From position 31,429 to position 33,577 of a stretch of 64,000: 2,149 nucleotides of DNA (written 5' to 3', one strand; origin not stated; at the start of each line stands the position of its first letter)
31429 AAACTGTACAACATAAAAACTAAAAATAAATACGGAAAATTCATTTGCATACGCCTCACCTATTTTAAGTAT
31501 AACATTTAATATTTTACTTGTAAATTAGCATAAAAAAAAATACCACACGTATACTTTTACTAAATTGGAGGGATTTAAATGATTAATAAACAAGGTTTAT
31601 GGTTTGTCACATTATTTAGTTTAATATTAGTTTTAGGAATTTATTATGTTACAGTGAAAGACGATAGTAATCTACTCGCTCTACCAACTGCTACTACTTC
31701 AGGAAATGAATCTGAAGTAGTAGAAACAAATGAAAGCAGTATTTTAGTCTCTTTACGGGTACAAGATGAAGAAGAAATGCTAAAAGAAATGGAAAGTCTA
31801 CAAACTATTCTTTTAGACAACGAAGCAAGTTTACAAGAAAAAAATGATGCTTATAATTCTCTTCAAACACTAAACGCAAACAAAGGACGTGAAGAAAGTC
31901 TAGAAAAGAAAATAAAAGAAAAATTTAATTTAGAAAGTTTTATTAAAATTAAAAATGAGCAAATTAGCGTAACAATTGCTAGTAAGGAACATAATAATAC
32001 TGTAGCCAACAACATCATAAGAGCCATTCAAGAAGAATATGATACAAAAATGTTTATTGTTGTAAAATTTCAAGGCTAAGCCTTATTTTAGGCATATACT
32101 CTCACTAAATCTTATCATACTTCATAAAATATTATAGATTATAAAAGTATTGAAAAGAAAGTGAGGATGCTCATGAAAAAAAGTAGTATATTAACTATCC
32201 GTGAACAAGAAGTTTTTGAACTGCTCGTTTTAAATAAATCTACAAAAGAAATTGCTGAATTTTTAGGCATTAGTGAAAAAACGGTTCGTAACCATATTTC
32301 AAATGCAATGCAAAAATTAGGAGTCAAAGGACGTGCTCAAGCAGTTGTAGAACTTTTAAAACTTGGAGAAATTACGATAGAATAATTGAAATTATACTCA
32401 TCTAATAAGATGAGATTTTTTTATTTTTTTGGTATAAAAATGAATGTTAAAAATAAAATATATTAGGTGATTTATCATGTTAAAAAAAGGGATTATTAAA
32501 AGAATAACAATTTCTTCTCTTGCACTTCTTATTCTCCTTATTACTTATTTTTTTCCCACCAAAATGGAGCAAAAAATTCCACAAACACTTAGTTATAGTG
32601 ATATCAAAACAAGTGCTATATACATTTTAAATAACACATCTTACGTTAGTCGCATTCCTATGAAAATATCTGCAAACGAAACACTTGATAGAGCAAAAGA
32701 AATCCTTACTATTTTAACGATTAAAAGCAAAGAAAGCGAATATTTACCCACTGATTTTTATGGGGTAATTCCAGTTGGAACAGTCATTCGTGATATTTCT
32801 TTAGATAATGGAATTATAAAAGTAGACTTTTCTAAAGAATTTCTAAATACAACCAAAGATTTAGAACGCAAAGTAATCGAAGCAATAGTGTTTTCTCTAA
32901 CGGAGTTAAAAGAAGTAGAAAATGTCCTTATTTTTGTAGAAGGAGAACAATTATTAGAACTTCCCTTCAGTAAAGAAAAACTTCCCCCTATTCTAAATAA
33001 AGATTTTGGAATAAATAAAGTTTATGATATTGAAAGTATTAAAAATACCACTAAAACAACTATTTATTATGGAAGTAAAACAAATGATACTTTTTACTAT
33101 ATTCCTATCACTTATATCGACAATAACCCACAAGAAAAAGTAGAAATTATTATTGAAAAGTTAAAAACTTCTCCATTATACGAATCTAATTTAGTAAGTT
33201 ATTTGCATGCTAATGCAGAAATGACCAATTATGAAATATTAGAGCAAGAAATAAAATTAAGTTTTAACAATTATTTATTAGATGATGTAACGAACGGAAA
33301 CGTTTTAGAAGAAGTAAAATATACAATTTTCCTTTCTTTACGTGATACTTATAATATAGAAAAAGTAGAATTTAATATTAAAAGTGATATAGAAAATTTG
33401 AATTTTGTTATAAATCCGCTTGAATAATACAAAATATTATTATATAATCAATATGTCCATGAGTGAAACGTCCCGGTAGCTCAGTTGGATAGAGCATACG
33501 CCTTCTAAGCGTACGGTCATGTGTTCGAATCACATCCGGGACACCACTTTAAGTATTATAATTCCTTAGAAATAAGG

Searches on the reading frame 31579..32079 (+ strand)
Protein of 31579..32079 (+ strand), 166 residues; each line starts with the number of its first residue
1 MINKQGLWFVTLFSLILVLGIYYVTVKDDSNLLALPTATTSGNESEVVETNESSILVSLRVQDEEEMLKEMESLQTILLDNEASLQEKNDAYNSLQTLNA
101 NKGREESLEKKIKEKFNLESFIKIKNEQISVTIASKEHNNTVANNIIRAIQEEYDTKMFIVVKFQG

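Call 8: search_protein_families(library=pfam, proteins=[window:31579-32079:+], max_evalue=0.01)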
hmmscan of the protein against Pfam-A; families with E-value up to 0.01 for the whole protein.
window:31579-32079:+ (166 aa): 1 family
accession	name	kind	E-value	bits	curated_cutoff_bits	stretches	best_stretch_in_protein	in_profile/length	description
PF12685.13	SpoIIIAH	-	9.9e-09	35.8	30.6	1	42-158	70-186/191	SpoIIIAH-like protein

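Call 9: search_protein_families(library=ncbifam, proteins=[window:31579-32079:+], max_evalue=0.01)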
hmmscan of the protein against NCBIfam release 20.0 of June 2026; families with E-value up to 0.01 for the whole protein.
window:31579-32079:+ (166 aa): 1 family
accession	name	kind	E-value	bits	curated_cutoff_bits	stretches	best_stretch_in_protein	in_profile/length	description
NF009646.0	PRK13182.1-1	equivalog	0.00091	19.1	262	1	3-137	33-160/180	chromosome-anchoring protein RacA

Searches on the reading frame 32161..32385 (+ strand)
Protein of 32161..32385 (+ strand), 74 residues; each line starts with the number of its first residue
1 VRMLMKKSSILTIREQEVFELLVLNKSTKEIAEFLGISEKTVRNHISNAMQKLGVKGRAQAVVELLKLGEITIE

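Call 8: search_protein_families(library=pfam, proteins=[window:32161-32385:+], max_evalue=0.01)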
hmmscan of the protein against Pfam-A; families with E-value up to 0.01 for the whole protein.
window:32161-32385:+ (74 aa): 19 families
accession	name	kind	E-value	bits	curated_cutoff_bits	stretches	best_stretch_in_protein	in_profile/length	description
PF00196.25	GerE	-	4.7e-20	71.4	23.5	1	10-63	2-55/57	Bacterial regulatory proteins, luxR family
PF08281.18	Sigma70_r4_2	-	1e-12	48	25.7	1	11-53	11-54/54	Sigma-70, region 4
PF04545.22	Sigma70_r4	-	7e-09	35.5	24.1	1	11-53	5-48/50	Sigma-70, region 4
PF04967.18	HTH_10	-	1.3e-05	25.4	23.1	1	27-53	25-51/53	HTH DNA binding domain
PF08279.18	HTH_11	-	2.4e-05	24.5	25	1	14-48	1-38/55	HTH domain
PF12728.13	HTH_17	-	4.2e-05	24.2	27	1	27-47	3-23/51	Helix-turn-helix domain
PF14493.12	HTH_40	-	7.2e-05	23.4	27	1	16-52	3-39/89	Helix-turn-helix domain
PF13384.12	HTH_23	-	8.1e-05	22.8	24.6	1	26-51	18-43/50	Homeodomain-like domain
PF13542.12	HTH_Tnp_ISL3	-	0.00012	21.9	27.4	1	16-44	18-45/51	Helix-turn-helix domain of transposase family ISL3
PF08220.18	HTH_DeoR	-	0.00036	20.6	21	1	27-48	16-37/57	DeoR-like helix-turn-helix domain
PF13412.12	HTH_24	-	0.00092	19.2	21.9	1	27-50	19-42/48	Winged helix-turn-helix DNA-binding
PF13309.12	HTH_22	-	0.0014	19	29.6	1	15-46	34-62/63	HTH domain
PF21476.4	PF0610-like_N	-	0.0016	19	33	0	18-46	6-35/50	PF0610-like, N-terminal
PF13551.12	HTH_29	-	0.0019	18.7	28.1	1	27-46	14-33/64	Winged helix-turn helix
PF13730.12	HTH_36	-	0.0022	18.2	25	1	27-49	27-49/55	Helix-turn-helix domain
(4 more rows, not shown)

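Call 9: search_protein_families(library=ncbifam, proteins=[window:32161-32385:+], max_evalue=0.01)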
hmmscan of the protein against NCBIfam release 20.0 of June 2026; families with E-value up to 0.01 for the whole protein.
window:32161-32385:+ (74 aa): 39 families (the best 25 are shown)
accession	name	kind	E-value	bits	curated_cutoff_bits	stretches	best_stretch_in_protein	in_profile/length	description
TIGR03541.1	reg_near_HchA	equivalog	3.4e-14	52.9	215.6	1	5-71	166-232/232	PA1136 family autoinducer-binding transcriptional regulator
TIGR03020.2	EpsA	equivalog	4e-14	52.9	170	1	8-64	188-244/247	XrtB/PEP-CTERM-associated transcriptional regulator EpsA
NF007505.1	PRK10100.1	equivalog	1.8e-13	50.6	250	1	2-63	136-197/204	biofilm master transcriptional regulator CsgD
NF047785.1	respo_reg_MadR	equivalog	1.5e-12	47.4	300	1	4-69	142-207/209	MadR family response regulator transcription factor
NF052366.1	photon_PedR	equivalog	2.7e-10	40.3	120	1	11-73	3-65/74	photosynthetic electron transport-dependent transcriptional regulator PedR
NF007708.0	PRK10403.1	equivalog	9.4e-10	38.3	343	1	9-67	152-210/215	nitrate/nitrite response regulator protein NarP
NF052445.1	RespRegMctR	equivalog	1.2e-09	37.9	300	1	6-61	140-195/205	two-component system response regulator MctR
TIGR02985.1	Sig70_bacteroi1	subfamily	3e-09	37.3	126.4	1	9-53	113-158/162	RNA polymerase sigma-70 factor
NF011896.0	PRK15369.1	equivalog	6.1e-09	35.8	242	1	6-61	145-200/211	two component system response regulator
NF003420.0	PRK04841.1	equivalog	7.3e-09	34.2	537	1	7-67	835-895/903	HTH-type transcriptional regulator MalT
NF007935.0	PRK10651.1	equivalog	3.5e-08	32.9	250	1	7-64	152-209/216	two-component system response regulator NarL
TIGR02937.1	sigma70-ECF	superfamily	5.4e-08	32.6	42.9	1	10-54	117-162/165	sigma-70 family RNA polymerase sigma factor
NF007685.0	PRK10360.1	equivalog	1.1e-07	31.9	258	1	6-57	133-184/196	response regulator transcription factor UhpA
NF007403.0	PRK09935.1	equivalog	5.7e-07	29.4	271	1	7-67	146-202/210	fimbria biosynthesis transcriptional regulator FimZ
NF047402.1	TransRegVisN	equivalog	8.5e-07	28.5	250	1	8-62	183-237/246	transcriptional regulator VisN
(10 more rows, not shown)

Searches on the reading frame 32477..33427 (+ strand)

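Call 8: search_protein_families(library=pfam, proteins=[window:32477-33427:+], max_evalue=0.01)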
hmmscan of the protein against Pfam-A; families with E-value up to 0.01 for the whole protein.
window:32477-33427:+ (316 aa): 2 families
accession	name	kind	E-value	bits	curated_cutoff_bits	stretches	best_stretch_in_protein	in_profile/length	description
PF10646.14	Germane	-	3.8e-20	73.1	23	2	48-159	2-116/117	Sporulation and spore germination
PF09211.15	DUF1958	-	0.0087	16.6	24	0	81-126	11-54/63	Domain of unknown function (DUF1958)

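Call 9: search_protein_families(library=ncbifam, proteins=[window:32477-33427:+], max_evalue=0.01)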
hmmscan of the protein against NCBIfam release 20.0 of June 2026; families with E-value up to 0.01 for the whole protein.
window:32477-33427:+ (316 aa): 0 families
